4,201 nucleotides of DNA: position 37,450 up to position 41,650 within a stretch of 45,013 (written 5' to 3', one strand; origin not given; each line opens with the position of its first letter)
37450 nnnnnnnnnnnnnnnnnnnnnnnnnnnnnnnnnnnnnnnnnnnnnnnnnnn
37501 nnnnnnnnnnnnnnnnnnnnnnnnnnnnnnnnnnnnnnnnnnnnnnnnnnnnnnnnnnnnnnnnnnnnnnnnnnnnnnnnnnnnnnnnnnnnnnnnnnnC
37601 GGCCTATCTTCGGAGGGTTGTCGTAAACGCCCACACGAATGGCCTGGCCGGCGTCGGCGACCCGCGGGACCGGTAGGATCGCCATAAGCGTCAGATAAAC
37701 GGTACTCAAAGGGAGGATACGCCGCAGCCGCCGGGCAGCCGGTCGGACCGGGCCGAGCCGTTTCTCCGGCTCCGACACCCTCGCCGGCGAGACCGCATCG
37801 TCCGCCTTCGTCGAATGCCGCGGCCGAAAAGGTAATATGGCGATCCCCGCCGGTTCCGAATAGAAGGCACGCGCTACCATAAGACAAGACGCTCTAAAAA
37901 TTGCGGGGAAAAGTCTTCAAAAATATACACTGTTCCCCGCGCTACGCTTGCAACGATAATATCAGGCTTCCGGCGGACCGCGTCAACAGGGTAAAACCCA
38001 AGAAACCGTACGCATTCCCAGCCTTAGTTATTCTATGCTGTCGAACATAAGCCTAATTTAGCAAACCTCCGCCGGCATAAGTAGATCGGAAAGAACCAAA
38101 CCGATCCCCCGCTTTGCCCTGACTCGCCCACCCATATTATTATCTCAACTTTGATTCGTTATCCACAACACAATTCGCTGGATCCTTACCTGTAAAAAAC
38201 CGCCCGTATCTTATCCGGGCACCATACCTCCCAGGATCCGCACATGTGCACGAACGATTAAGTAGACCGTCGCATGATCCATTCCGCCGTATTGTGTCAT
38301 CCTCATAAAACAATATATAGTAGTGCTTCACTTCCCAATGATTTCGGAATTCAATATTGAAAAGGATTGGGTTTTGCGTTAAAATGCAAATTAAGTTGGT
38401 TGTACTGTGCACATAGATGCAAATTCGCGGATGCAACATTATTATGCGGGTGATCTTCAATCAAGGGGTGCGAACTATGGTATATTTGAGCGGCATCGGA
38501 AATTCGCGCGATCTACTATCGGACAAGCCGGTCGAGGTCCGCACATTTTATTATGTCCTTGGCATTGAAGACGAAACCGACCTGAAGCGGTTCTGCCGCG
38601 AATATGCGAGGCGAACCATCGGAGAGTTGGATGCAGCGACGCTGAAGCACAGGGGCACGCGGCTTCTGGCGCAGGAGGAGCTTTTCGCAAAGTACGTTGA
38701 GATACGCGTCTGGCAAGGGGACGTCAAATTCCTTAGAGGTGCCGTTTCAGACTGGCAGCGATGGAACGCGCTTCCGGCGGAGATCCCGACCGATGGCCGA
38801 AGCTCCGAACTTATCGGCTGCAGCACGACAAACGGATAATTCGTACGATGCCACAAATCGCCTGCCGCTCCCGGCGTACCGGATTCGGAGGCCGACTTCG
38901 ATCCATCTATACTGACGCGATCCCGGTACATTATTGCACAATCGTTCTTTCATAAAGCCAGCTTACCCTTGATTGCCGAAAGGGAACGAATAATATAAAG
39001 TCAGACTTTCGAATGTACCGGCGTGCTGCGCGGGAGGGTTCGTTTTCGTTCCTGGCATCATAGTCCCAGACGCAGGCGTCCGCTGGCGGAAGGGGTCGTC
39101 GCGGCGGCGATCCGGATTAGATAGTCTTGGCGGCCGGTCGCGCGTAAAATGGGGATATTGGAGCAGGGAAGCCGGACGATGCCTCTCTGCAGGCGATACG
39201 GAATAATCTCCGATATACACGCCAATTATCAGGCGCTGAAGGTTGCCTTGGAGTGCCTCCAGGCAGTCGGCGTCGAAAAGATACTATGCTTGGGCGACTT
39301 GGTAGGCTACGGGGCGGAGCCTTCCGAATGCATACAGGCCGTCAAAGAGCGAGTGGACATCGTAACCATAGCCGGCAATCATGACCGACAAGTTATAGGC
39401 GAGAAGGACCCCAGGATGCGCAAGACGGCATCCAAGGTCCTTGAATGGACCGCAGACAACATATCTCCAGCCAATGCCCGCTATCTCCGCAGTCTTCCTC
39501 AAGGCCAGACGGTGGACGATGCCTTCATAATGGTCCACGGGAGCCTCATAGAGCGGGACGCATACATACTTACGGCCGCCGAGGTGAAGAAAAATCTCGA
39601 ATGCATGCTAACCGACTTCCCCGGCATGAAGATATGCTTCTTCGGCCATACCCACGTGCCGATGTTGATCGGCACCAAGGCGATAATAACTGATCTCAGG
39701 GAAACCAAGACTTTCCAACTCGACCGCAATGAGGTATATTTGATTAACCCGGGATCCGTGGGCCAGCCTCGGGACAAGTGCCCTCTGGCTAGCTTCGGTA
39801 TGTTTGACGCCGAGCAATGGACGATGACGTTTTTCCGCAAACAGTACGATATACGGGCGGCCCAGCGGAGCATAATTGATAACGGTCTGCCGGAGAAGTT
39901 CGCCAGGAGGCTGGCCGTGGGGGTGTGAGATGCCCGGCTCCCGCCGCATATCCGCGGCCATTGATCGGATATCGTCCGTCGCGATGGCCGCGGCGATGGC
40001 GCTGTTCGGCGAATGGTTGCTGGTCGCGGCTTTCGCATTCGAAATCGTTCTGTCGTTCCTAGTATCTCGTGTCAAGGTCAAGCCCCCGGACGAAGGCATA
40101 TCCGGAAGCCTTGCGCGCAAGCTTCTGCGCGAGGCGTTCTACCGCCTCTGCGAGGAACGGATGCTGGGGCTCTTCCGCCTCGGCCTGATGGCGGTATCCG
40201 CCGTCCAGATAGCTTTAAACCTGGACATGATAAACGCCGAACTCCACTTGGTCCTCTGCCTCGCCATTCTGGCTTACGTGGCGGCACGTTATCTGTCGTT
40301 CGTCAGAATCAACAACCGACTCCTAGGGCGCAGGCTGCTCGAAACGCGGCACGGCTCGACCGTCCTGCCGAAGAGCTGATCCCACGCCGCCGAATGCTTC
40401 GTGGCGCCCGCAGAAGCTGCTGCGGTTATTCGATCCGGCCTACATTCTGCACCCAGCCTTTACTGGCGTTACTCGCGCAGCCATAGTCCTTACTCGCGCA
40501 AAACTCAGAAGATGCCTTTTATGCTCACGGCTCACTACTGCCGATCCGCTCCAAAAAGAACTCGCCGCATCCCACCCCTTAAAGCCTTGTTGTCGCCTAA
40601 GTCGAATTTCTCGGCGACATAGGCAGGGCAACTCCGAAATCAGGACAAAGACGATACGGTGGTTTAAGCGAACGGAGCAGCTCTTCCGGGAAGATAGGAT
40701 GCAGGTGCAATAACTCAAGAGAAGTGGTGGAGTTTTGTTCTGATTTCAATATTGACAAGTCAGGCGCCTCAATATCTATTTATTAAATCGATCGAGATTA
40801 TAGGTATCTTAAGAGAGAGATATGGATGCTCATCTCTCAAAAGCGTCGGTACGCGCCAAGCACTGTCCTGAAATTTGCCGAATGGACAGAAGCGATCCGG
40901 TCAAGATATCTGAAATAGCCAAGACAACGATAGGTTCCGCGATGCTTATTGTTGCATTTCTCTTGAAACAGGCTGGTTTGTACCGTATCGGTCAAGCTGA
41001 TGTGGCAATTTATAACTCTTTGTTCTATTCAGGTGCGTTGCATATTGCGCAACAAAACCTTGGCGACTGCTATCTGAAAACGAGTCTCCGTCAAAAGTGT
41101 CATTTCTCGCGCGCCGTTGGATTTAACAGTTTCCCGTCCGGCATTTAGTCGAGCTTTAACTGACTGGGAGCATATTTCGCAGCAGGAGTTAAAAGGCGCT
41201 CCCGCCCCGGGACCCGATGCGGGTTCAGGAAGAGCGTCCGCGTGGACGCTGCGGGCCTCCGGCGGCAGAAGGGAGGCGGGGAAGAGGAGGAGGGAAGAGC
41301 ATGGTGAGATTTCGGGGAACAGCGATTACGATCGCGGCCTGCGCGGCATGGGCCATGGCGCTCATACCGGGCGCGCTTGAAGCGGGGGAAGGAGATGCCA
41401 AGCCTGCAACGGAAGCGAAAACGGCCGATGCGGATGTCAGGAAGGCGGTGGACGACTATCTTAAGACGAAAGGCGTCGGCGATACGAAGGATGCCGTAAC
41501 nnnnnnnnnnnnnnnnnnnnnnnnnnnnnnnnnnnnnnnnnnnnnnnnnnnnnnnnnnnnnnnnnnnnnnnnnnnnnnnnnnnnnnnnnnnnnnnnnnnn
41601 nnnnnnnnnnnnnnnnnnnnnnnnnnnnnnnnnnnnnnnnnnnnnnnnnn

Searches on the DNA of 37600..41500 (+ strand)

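Call 34: search_rna_families(source=window, start=37600, end=41500, threshold=evalue, max_evalue=1)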
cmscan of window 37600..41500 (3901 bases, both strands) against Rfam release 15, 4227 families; matches with E-value up to 1: 0.
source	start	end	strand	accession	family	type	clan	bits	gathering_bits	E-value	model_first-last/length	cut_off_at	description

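Call 45: search_dna_similar(query=window:40380-41160:+, collection=plasmids, mode=distant, max_evalue=0.001, max_rows=10)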
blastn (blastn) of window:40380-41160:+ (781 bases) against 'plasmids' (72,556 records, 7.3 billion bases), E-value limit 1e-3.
No match.

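Call 46: search_dna_similar(query=window:40380-41160:+, collection=phages, mode=distant, max_evalue=0.001, max_rows=10)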
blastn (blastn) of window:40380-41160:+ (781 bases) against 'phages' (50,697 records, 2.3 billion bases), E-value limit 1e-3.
No match.

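Call 71: search_dna_similar(query=window:37881-38476:+, collection=plasmids, mode=distant, max_evalue=0.001, max_rows=10)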
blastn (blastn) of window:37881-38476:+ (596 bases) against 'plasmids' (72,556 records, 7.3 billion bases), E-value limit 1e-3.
No match.

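Call 72: search_dna_similar(query=window:37881-38476:+, collection=phages, mode=distant, max_evalue=0.001, max_rows=10)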
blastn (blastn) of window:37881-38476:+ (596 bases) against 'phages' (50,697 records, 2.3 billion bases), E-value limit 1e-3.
No match.

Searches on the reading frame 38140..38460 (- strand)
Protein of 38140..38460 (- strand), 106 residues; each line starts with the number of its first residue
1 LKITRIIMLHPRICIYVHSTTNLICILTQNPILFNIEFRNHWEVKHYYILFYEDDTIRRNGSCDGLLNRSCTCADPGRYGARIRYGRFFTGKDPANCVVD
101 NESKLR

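Call 4: search_protein_families(library=pfam, proteins=[window:38140-38460:-], max_evalue=0.1)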
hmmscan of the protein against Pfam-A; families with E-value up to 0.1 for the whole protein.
window:38140-38460:- (106 aa): 0 families

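Call 5: search_protein_families(library=padloc, proteins=[window:38140-38460:-], max_evalue=1)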
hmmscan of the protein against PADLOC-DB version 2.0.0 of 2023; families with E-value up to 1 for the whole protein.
window:38140-38460:- (106 aa): 0 families

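Call 6: search_protein_families(library=ncbifam, proteins=[window:38140-38460:-], max_evalue=0.1)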
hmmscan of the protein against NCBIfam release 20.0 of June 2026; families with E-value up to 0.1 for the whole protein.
window:38140-38460:- (106 aa): 0 families

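Call 7: search_protein_families(library=phrogs, proteins=[window:38140-38460:-], max_evalue=0.1)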
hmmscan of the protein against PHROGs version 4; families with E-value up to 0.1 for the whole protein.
window:38140-38460:- (106 aa): 0 families

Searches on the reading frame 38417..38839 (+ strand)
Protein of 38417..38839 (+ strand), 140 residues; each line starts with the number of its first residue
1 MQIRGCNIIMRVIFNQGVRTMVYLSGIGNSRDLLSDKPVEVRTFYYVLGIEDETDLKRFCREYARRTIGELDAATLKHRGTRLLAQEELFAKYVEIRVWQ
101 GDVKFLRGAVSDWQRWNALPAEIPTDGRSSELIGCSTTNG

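Call 4: search_protein_families(library=pfam, proteins=[window:38417-38839:+], max_evalue=0.1)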
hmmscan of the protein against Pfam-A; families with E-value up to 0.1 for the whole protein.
window:38417-38839:+ (140 aa): 0 families

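Call 5: search_protein_families(library=padloc, proteins=[window:38417-38839:+], max_evalue=1)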
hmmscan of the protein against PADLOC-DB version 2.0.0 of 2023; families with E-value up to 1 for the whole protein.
window:38417-38839:+ (140 aa): 0 families

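Call 6: search_protein_families(library=ncbifam, proteins=[window:38417-38839:+], max_evalue=0.1)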
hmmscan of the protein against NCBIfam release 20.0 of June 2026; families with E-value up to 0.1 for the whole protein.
window:38417-38839:+ (140 aa): 1 family
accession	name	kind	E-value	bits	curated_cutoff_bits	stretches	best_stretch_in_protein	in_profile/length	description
NF047577.1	quino_deg_MhqD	equivalog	0.0052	16.5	325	1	11-85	2-79/195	methylhydroquinone degradation carboxylesterase MhqD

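Call 7: search_protein_families(library=phrogs, proteins=[window:38417-38839:+], max_evalue=0.1)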
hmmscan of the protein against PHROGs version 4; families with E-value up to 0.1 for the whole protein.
window:38417-38839:+ (140 aa): 0 families

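Call 27: find_homologous_proteins(query=window:38477-38836:+, max_evalue=0.01)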
Query window:38477-38836:+ (120 aa): 2 proteins with E <= 0.01 among 7 candidates.
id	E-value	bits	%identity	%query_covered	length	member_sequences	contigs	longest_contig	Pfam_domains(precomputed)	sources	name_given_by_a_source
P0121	1.1e-74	266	100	100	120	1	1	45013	-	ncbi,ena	-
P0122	2.7e-52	194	76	100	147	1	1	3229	-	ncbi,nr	ncbi:MAG: hypothetical protein N3A38_13980, partial [Planctomycetota bacterium]|nr:hypothetical prot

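Call 48: predict_structure(alignment_id=A5)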
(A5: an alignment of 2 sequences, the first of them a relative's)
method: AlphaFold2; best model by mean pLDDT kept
length: 120 residues; sequences in the alignment: 2
mean_pLDDT: 74.4   pTM: 0.63
mean pLDDT of the five models: 74.4, 73.6, 71.8, 70.7, 66.2
residues with pLDDT >= 90: 47; 70-90: 36; 50-70: 6; < 50: 31
segments of 3 or more residues with pLDDT < 50: 1-11, 101-120
pLDDT, mean of each block of 10 residues (from residue 1): 38 66 89 92 94 86 83 94 93 83 38 37
secondary structure, 60 per line:
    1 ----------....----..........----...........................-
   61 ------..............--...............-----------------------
elements in order: H11-14 H19-28 H33-59 H67-80 H83-97

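Call 51: fold_search(model_id=the predicted structure, library=pdb)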
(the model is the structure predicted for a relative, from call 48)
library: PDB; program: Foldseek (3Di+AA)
matches with E <= 10: 36; with E <= 0.001: 0
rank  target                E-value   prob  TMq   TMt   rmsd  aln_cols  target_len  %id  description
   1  6ox1_B                3.3e+00  0.05  0.18  0.05  14.6       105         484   16  SETD3 in Complex with an Actin Peptide with Target Histidine Partially Methylated (released 2019-08-21)
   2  9bhe_B                3.3e+00  0.04  0.17  0.08  17.2       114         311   11  Salmonella undecaprenyl-phosphate 4-deoxy-4-formamido-L-arabinose transferase (ArnC) bound to UDP (released 2025-02-12)
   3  9asc_A                3.5e+00  0.04  0.14  0.08  17.4       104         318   12  Cryo-EM Structure of the Glycosyltransferase ArnC from Salmonella enterica in the UDP-bound State Determined on Talos  (released 2025-02-05)
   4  2cpt_MODEL_1_A        3.7e+00  0.02  0.14  0.14  16.6       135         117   12  Solution structure of MIT domain from human SKD1 (released 2005-11-19)
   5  6ict_C                4.4e+00  0.05  0.18  0.05  13.3        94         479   14  Structure of SETD3 bound to SAH and methylated actin (released 2019-02-27)
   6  6wk2_A                4.4e+00  0.04  0.18  0.05  14.7       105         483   16  SETD3 mutant (N255V) in Complex with an Actin Peptide with His73 Replaced with Methionine (released 2020-06-17)
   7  9nyc_A                4.9e+00  0.06  0.20  0.10  17.6        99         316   11  Cryo-EM structure of the glycosyltransferase GtrB in the substrate-bound state (released 2025-12-17)
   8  8u0g_A                5.2e+00  0.04  0.18  0.12  15.0       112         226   12  Full-length dimer of DNA-Damage Response Protein C from Deinococcus radiodurans - Crystal form xMJ7124 (released 2023-09-06)
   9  6u8t_B                5.5e+00  0.08  0.26  0.17  14.4       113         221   10  Crystal structure of YopT domain of Pasteurella Multocida PfhB2-toxin (released 2020-09-09)
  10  7pt5                  6.5e+00  0.05  0.18  0.18  10.7        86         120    8  Crystal structure of the CH domain of human CEP44 (released 2022-04-06)
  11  5hgl_B                7.2e+00  0.06  0.25  0.17   9.4       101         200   10  Hexameric HIV-1 CA, open conformation (released 2016-08-10)
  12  7dgw                  7.2e+00  0.05  0.20  0.25   9.8        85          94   24  De novo designed protein H4A2S (released 2021-11-24)
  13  2n83_MODEL_1_B        7.2e+00  0.04  0.23  0.25  14.9       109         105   15  p75NTR DD:RIP2 CARD (released 2015-12-23)
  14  7dz7_O                7.2e+00  0.02  0.19  0.23  15.8       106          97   14  State transition supercomplex PSI-LHCI-LHCII from double phosphatase mutant pph1;pbcp of green alga Chlamydomonas rein (released 2021-06-30)
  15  1cnt_3                7.2e+00  0.02  0.17  0.14  15.3       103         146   14  CILIARY NEUROTROPHIC FACTOR (released 1997-03-26)
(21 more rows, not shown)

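Call 57: fold_search(model_id=the predicted structure, library=viral)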
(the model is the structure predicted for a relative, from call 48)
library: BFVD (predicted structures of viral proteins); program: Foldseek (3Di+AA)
matches with E <= 10: 153; with E <= 0.001: 0
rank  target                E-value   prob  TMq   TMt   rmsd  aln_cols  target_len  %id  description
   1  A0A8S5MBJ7            4.3e-01  0.47  0.30  0.13  16.4       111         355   14  Uncharacterized protein [Podoviridae sp. ct53O25]
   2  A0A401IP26            7.1e-01  0.20  0.26  0.22  11.2       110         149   13  Wsv321-like protein [Hemigrapsus takanoi nimavirus]
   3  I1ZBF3                1.0e+00  0.10  0.21  0.21  14.2       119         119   13  (no name in the UniProt tables at hand)
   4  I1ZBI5                1.1e+00  0.08  0.18  0.13  18.7       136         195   12  (no name in the UniProt tables at hand)
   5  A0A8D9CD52            1.4e+00  0.16  0.22  0.25  11.9        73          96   14  Uncharacterized protein [uncultured marine phage]
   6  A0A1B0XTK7            1.6e+00  0.05  0.16  0.14  12.9       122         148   12  (no name in the UniProt tables at hand)
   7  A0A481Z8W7            1.9e+00  0.09  0.20  0.08  17.9       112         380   14  HNH endonuclease [Pithovirus LCPAC302]
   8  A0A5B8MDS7            2.0e+00  0.10  0.24  0.17  12.3       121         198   15  33K [Ovine adenovirus 8]
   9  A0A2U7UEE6            2.0e+00  0.06  0.20  0.07  18.6       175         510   16  Uncharacterized protein [Pandoravirus macleodensis]
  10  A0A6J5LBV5            2.1e+00  0.08  0.20  0.07  15.4       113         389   13  Uncharacterized protein [uncultured Caudovirales phage]
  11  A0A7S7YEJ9            2.1e+00  0.07  0.18  0.18  15.2       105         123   10  Uncharacterized protein [Medusavirus stheno T3]
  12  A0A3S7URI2            2.1e+00  0.07  0.22  0.06  22.0       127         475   20  (no name in the UniProt tables at hand)
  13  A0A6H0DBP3            2.2e+00  0.13  0.23  0.27  14.3        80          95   11  Uncharacterized protein [Pantoea phage vB_PagM_SSEM1]
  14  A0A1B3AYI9            2.2e+00  0.12  0.19  0.24  16.4        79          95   15  Uncharacterized protein [Gordonia phage Bantam]
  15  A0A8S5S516            2.2e+00  0.06  0.15  0.07  15.8       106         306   15  DUF6291 domain-containing protein [Siphoviridae sp. ctmP938]
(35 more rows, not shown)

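Call 77: find_encoding_contigs(protein=P0121, flank=10000, max_places=4)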
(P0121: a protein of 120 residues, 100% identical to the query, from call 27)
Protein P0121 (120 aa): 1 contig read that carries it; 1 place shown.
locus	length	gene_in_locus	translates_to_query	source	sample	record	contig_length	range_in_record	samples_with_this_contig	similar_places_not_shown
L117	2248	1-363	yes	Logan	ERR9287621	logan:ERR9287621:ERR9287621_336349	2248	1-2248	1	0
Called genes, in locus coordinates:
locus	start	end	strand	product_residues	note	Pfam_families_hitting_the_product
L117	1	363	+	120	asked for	?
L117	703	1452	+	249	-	PF00149:Metallophos, PF12850:Metallophos_2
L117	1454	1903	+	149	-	-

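Call 79: find_related_loci(query=A5, collection=viral_contigs, flank=3000)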
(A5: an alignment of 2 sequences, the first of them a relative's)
Query A5 (120 aa) in viral_contigs; peptide patterns used: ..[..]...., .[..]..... (x = any residue, [..] = any of these).
228 stretches matched a pattern, but none encodes a relative of the query by tblastn (E <= 1e-3).
